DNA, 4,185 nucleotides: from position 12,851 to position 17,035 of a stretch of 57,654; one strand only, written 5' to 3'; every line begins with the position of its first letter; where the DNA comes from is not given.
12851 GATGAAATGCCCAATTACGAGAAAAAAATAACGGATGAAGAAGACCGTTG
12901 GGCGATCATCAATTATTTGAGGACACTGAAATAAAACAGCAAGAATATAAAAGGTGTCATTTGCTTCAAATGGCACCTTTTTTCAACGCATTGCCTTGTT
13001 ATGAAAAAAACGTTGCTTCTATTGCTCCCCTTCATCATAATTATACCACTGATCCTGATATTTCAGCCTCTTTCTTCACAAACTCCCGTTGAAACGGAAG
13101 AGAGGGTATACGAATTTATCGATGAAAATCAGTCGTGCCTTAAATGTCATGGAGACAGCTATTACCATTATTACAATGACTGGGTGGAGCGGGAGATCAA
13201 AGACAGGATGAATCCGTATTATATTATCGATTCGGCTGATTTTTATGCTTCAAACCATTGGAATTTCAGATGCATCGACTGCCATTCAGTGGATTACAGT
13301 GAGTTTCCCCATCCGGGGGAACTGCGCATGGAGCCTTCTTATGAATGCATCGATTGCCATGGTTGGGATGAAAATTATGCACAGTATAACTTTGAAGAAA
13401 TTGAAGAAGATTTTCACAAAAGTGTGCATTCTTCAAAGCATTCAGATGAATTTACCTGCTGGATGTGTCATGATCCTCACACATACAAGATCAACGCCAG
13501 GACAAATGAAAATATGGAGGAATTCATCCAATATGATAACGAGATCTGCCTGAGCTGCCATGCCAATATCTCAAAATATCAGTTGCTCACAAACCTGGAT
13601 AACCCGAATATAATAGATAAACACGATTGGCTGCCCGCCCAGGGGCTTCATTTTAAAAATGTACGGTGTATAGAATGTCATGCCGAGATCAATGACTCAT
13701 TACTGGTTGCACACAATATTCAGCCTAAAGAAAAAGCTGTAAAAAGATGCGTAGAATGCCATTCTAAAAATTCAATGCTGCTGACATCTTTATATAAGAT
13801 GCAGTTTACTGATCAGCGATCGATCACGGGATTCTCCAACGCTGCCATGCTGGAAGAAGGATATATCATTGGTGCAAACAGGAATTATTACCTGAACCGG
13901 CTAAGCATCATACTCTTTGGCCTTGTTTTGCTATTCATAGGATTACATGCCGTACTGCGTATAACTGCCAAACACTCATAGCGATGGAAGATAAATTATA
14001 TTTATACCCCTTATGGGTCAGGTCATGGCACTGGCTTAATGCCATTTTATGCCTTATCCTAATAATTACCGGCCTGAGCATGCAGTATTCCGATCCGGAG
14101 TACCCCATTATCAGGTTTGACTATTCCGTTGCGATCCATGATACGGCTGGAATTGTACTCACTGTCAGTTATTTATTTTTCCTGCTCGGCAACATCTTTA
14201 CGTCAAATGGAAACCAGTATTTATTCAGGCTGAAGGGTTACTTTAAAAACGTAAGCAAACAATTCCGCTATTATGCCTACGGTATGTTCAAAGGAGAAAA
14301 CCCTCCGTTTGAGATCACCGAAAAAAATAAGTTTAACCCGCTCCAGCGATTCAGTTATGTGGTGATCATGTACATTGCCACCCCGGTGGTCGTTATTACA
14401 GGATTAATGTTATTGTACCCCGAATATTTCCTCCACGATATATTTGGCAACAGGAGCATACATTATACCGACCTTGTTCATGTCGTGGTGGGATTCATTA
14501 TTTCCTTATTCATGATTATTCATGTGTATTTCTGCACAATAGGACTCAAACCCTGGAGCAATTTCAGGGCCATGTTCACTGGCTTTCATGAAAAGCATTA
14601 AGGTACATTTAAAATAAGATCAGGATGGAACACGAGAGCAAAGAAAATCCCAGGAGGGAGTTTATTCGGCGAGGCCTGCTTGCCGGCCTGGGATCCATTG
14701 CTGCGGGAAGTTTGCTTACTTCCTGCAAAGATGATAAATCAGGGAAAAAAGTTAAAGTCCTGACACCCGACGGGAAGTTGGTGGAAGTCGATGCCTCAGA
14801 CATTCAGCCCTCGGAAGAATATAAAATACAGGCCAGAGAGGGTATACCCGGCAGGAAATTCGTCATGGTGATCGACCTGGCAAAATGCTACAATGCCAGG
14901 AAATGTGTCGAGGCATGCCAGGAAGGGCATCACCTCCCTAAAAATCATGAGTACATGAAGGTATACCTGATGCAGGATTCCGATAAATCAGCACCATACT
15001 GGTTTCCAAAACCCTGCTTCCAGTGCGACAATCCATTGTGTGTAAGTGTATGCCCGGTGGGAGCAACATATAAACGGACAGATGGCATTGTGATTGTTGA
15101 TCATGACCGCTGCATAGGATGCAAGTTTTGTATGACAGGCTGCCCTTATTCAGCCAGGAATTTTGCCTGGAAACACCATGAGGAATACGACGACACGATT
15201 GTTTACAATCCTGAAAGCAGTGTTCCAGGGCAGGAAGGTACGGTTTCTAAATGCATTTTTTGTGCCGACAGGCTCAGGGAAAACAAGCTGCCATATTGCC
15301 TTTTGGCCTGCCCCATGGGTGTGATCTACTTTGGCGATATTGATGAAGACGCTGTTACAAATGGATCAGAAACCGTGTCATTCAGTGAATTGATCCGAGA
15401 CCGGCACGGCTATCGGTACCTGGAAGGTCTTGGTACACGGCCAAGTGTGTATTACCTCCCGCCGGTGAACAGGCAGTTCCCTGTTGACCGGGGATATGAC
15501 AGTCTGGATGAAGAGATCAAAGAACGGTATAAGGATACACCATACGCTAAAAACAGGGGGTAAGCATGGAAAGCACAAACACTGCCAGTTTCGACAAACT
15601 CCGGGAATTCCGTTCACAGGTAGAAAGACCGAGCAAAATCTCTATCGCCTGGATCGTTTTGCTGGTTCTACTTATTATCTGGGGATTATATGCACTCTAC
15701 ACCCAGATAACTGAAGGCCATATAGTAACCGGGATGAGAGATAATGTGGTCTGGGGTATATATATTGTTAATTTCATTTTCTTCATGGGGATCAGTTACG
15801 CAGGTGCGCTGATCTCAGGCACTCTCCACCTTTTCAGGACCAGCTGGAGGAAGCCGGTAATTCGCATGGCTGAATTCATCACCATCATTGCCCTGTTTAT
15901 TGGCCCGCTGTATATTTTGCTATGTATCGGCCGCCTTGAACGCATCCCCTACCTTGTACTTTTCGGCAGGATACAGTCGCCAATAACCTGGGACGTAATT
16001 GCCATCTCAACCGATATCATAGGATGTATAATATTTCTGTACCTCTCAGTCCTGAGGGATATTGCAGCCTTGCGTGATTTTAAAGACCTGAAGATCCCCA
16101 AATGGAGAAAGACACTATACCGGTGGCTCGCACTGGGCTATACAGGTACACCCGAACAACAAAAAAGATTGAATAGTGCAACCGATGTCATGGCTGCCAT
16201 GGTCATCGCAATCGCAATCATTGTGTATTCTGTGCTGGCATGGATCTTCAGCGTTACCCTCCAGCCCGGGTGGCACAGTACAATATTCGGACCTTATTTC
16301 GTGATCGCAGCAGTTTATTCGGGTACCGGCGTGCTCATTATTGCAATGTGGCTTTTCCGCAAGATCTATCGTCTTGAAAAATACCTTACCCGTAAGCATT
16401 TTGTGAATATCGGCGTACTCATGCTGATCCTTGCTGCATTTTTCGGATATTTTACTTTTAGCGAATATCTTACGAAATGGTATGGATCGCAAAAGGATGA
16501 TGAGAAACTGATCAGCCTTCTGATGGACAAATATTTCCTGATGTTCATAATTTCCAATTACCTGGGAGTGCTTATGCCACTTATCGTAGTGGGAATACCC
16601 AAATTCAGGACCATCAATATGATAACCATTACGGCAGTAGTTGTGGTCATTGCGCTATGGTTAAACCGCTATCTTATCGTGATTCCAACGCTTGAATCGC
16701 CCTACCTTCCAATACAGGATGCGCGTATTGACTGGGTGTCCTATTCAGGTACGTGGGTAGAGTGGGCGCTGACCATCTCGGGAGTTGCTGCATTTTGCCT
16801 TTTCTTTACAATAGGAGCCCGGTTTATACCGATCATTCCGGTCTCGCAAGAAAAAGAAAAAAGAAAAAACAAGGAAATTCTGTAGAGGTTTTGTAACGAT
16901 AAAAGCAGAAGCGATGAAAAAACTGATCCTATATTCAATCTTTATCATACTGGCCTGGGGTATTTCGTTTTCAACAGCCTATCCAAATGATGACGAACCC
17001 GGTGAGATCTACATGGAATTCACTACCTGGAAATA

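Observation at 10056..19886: Self-contained multihaem cytochrome island lacking any catalytic subunit: candidate porin-cytochrome / extracellular electron-transfer system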

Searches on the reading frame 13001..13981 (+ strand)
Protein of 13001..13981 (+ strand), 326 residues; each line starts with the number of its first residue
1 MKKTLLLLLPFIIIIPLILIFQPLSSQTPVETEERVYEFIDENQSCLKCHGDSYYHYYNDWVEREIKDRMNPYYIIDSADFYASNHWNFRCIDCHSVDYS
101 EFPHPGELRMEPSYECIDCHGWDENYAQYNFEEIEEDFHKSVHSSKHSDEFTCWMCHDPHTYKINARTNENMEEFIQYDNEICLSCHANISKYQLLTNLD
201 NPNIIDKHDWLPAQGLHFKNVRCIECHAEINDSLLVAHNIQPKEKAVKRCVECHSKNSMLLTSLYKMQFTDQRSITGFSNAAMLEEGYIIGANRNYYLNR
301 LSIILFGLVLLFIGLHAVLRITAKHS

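Call 3: search_protein_families(library=pfam, proteins=[window:13001-13981:+], max_evalue=0.01)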
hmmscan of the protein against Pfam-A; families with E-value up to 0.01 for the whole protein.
window:13001-13981:+ (326 aa): 6 families
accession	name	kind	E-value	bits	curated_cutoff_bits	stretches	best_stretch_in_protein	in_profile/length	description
PF14537.11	Cytochrom_c3_2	-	4e-13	50.1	25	2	88-163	6-70/79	Cytochrome c3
PF14522.11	Cytochrome_C7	-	1.8e-10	40.9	24.8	1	217-259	8-53/67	Cytochrome c7 and related cytochrome c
PF09699.15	Paired_CXXCH_1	-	8.8e-10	38.6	20.6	1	152-189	8-38/41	Doubled CXXCH motif (Paired_CXXCH_1)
PF22113.1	Mtrc-MtrF_II-IV_dom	-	4.7e-07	29.9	30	1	90-258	8-167/176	Outer membrane cytochrome MtrC/MtrF-like, domains II/IV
PF02085.21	Cytochrom_CIII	-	0.00029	21.6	22.9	1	72-161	14-86/101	Class III cytochrome C family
PF22678.1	Cytochrom_c_NrfB-like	-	0.0021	18.9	27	0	175-253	28-89/89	Cytochrome c-type protein NrfB-like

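Call 4: search_protein_families(library=ncbifam, proteins=[window:13001-13981:+], max_evalue=0.01)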
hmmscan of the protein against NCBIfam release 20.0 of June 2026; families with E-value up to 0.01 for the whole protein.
window:13001-13981:+ (326 aa): 7 families
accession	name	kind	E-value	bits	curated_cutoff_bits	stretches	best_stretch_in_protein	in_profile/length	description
NF008659.0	PRK11659.1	equivalog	2.8e-08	33.7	184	1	107-257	40-170/188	cytochrome c nitrite reductase pentaheme subunit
TIGR03507.1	decahem_SO1788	subfamily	1.4e-06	27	209.3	1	91-269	164-315/672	OmcA/MtrC family decaheme c-type cytochrome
TIGR03146.1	cyt_nit_nrfB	equivalog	5.4e-06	26.7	166.6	1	107-256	5-143/145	cytochrome c nitrite reductase pentaheme subunit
TIGR03153.1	cytochr_NrfH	equivalog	2.6e-05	24.3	134.2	1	221-256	103-135/138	cytochrome c nitrite reductase small subunit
TIGR01905.1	paired_CXXCH_1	subfamily_domain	0.00059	19.7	25.2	0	152-189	8-38/41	doubled CXXCH domain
TIGR04257.1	nanowire_3heme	domain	0.0012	19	40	0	144-193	17-64/75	c(7)-type cytochrome triheme domain-containing protein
NF041198.1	UshA_like_PCGU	equivalog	0.0041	15.8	275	0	152-257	410-511/519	UshA-like (seleno)protein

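Call 9: search_solved_structures(query=window:13001-13981:+, max_evalue=1, show_alignments=2)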
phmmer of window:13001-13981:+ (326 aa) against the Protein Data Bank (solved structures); distinct sequences matched with E-value up to 1: 3.
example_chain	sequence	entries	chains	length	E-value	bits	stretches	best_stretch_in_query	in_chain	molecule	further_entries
28pb_A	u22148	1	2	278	0.0065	18.9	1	72-233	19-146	Cytochrome c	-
6qvm_A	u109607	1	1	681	0.019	17.3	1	44-188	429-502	Multiheme cytochrome cf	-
3bng_A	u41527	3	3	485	0.92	11.8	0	209-274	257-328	Cytochrome c-552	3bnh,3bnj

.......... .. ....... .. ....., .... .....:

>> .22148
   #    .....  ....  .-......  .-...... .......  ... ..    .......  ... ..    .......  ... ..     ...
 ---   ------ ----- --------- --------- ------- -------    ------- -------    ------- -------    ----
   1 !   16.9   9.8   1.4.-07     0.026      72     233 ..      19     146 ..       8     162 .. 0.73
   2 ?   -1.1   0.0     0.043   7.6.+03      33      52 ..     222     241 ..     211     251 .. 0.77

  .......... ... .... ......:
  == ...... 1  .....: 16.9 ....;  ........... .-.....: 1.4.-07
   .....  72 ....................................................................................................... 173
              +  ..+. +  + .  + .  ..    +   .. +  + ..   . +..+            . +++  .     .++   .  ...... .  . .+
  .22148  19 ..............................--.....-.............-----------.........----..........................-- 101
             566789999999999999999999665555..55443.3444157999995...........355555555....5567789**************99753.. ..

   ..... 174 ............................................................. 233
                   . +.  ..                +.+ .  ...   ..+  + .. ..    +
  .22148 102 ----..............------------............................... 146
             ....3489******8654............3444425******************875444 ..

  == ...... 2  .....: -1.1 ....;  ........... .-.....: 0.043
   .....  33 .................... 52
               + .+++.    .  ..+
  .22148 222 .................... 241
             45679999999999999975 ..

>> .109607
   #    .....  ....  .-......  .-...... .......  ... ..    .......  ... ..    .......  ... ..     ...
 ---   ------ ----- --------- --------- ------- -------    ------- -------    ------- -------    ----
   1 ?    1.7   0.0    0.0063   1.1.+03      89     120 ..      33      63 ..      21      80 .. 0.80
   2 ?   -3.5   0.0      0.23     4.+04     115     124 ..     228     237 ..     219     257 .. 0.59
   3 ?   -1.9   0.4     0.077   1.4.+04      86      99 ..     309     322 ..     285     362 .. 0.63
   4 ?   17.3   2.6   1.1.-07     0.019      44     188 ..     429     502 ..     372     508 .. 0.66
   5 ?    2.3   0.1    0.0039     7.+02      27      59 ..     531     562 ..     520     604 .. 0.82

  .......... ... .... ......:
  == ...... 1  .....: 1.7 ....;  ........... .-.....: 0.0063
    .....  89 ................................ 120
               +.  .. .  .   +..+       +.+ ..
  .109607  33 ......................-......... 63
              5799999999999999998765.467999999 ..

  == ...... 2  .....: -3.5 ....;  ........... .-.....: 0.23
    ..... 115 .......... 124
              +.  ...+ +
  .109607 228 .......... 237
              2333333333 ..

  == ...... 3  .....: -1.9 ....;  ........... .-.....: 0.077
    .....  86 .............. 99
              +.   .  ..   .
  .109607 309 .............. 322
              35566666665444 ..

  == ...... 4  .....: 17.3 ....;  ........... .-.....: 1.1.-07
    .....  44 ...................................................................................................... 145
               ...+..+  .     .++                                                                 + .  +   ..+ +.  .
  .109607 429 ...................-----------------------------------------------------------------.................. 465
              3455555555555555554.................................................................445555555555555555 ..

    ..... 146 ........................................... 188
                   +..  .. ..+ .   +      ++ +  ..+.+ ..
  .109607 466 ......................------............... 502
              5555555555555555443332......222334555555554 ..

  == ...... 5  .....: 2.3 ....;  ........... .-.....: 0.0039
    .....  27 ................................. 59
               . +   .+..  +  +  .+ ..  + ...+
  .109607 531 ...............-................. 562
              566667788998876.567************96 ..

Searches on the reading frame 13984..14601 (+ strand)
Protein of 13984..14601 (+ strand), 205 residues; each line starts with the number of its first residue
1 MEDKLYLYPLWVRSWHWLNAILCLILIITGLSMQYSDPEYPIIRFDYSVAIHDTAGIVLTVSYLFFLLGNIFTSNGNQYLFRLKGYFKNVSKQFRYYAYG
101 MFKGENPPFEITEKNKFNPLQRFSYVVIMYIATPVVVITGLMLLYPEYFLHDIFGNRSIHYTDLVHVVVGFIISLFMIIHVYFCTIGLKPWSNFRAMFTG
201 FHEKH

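Call 3: search_protein_families(library=pfam, proteins=[window:13984-14601:+], max_evalue=0.01)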
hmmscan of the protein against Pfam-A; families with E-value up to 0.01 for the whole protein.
window:13984-14601:+ (205 aa): 3 families
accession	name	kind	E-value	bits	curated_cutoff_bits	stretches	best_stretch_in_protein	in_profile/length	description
PF01292.26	Ni_hydr_CYTB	-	1.3e-27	97.1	30.1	1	8-200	2-179/179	Prokaryotic cytochrome b561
PF14358.11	DUF4405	-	0.00014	22.8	26.7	1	128-183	5-64/66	Domain of unknown function (DUF4405)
PF04893.22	Yip1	-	0.006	16.9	28.6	1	125-195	97-151/173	Yip1 domain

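Call 4: search_protein_families(library=ncbifam, proteins=[window:13984-14601:+], max_evalue=0.01)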
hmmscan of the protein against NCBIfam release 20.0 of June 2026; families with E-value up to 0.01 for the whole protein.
window:13984-14601:+ (205 aa): 4 families
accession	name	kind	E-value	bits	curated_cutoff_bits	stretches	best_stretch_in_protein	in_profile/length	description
NF011582.1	PRK15006.1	equivalog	2.8e-50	171.2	204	1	2-203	53-247/248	thiosulfate reductase cytochrome B subunit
TIGR01583.1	formate-DH-gamm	equivalog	2.7e-13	50.3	115.85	1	5-203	2-186/204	formate dehydrogenase subunit gamma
TIGR02125.1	CytB-hydogenase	equivalog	5.2e-12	45.7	121.5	1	7-202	2-208/212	Ni/Fe-hydrogenase, b-type cytochrome subunit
NF007558.0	PRK10179.1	equivalog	1.1e-06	28.5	339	1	109-184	101-173/217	formate dehydrogenase-N subunit gamma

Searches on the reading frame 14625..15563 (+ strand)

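Call 3: search_protein_families(library=pfam, proteins=[window:14625-15563:+], max_evalue=0.01)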
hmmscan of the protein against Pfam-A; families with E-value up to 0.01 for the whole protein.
window:14625-15563:+ (312 aa): 12 families
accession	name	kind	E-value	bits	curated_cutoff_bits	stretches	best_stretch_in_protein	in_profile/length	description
PF13247.11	Fer4_11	-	3.3e-20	72.6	26.2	2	125-185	4-66/100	4Fe-4S dicluster domain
PF12838.12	Fer4_7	-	1.3e-15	58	27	1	162-232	1-51/52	4Fe-4S dicluster domain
PF13187.11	Fer4_9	-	3.9e-11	43.2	27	3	162-234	1-52/52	4Fe-4S dicluster domain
PF13237.11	Fer4_10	-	6.9e-11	42.3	25.5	2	156-230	2-53/53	4Fe-4S dicluster domain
PF12837.12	Fer4_6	-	7.6e-09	35.6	25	1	155-177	1-23/24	4Fe-4S binding domain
PF00037.32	Fer4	-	1.8e-08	34.3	21.1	1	156-177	1-22/24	4Fe-4S binding domain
PF12797.12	Fer4_2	-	2.5e-07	30.7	24.5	1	155-175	2-22/22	4Fe-4S binding domain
PF13183.11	Fer4_8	-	4.6e-06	27.5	27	1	161-233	3-68/68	4Fe-4S dicluster domain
PF14697.11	Fer4_21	-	3.8e-05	24.2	35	2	130-175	7-53/59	4Fe-4S dicluster domain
PF13534.11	Fer4_17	-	0.001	20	22.2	0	162-214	1-50/61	4Fe-4S dicluster domain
PF12800.12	Fer4_4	-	0.0018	18.9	24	1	161-175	2-16/17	4Fe-4S binding domain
PF25160.1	LdpA_Fe-S-bd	-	0.005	17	27.6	1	133-176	4-41/49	LdpA Fe-S cluster-binding domain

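Call 4: search_protein_families(library=ncbifam, proteins=[window:14625-15563:+], max_evalue=0.01)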
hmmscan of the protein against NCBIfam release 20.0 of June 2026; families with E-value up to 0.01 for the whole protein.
window:14625-15563:+ (312 aa): 61 families (the best 25 are shown)
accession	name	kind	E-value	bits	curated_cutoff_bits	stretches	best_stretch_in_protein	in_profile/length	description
NF045797.1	DsrO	equivalog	1.7e-49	168.4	200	1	64-278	29-234/235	sulfate reduction electron transfer complex DsrMKJOP subunit DsrO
NF011569.0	PRK14993.1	equivalog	9e-34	117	416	1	42-278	11-222/244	tetrathionate reductase subunit TtrB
NF041782.1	mnquin_red_QrcC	equivalog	1.4e-33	116.5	400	2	79-220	1-158/239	menaquinone reductase iron-sulfur cluster-binding subunit QrcC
TIGR03149.1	cyt_nit_nrfC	equivalog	2.2e-30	105.7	377.6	1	68-279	28-217/225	cytochrome c nitrite reductase Fe-S protein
TIGR02951.1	DMSO_dmsB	equivalog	2.9e-29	102.2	214.1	2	81-183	4-117/161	DMSO/selenate family reductase complex B subunit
NF041715.1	arsenate_red_ArrB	equivalog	2.9e-26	92.4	450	2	78-193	2-121/233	arsenate respiratory reductase iron-sulfur subunit ArrB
TIGR03478.1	DMSO_red_II_bet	subfamily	3.6e-23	82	480.7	1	125-293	125-268/321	DMSO reductase family type II enzyme, iron-sulfur subunit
NF038355.1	FDH3_beta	equivalog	3.7e-22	79.2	240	1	81-240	5-165/180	formate dehydrogenase FDH3 subunit beta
NF045715.1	sulf_resp_HmcB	equivalog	2.2e-20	73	420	1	109-240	85-199/307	sulfate respiration complex iron-sulfur protein HmcB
NF042979.1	EthbenzDh_ebdB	equivalog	2.7e-20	72.5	740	1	125-282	147-279/354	ethylbenzene dehydrogenase subunit beta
NF008134.0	PRK10882.1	equivalog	9.2e-20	70.9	263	1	121-240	103-209/329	hydrogenase 2 operon protein HybA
TIGR01582.1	FDH-beta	equivalog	3.7e-17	62.3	334.7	1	94-251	55-193/283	formate dehydrogenase subunit beta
TIGR01660.1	narH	equivalog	3e-15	55.6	524.05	1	106-194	158-247/492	nitrate reductase subunit beta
NF045766.1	PhenlGlyoxDHPadI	equivalog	2.4e-13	49.6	700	1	83-180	9-105/443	NADH-dependent phenylglyoxylate dehydrogenase subunit beta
NF007658.0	PRK10330.1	equivalog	3.6e-13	49.4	260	1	81-236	5-154/181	electron transport protein HydN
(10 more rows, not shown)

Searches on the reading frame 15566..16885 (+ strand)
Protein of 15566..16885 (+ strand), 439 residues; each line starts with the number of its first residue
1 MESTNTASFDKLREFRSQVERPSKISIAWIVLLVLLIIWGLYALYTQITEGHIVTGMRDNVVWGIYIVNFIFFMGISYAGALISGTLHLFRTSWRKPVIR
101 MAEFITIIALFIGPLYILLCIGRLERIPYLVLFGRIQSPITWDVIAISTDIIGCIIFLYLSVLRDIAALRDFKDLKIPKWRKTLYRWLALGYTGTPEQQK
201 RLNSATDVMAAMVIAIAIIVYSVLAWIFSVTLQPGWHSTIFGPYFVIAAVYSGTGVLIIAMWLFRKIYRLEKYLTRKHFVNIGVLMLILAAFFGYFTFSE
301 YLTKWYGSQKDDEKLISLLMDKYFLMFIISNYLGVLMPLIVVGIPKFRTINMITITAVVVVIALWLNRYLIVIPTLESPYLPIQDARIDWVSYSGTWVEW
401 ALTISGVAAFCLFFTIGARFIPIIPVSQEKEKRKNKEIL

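Call 3: search_protein_families(library=pfam, proteins=[window:15566-16885:+], max_evalue=0.01)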
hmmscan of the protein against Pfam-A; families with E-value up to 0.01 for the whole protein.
window:15566-16885:+ (439 aa): 2 families
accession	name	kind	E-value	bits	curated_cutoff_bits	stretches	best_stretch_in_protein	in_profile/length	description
PF03916.19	NrfD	-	3.8e-31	109.3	25.8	1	54-375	2-308/313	Polysulphide reductase, NrfD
PF06612.16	DUF1146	-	0.0031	17.9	25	0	257-296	4-42/48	Protein of unknown function (DUF1146)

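Call 4: search_protein_families(library=ncbifam, proteins=[window:15566-16885:+], max_evalue=0.01)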
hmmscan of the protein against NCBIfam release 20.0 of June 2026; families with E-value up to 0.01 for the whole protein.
window:15566-16885:+ (439 aa): 2 families
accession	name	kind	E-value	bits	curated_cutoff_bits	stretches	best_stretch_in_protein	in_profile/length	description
NF045798.1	DsrP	equivalog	1.8e-19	70.4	350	1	23-160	9-142/346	sulfate reduction electron transfer complex DsrMKJOP subunit DsrP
NF041784.1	mnquin_red_QrcD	equivalog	4.8e-14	52.5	570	2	236-428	216-405/408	menaquinone reductase integral membrane subunit QrcD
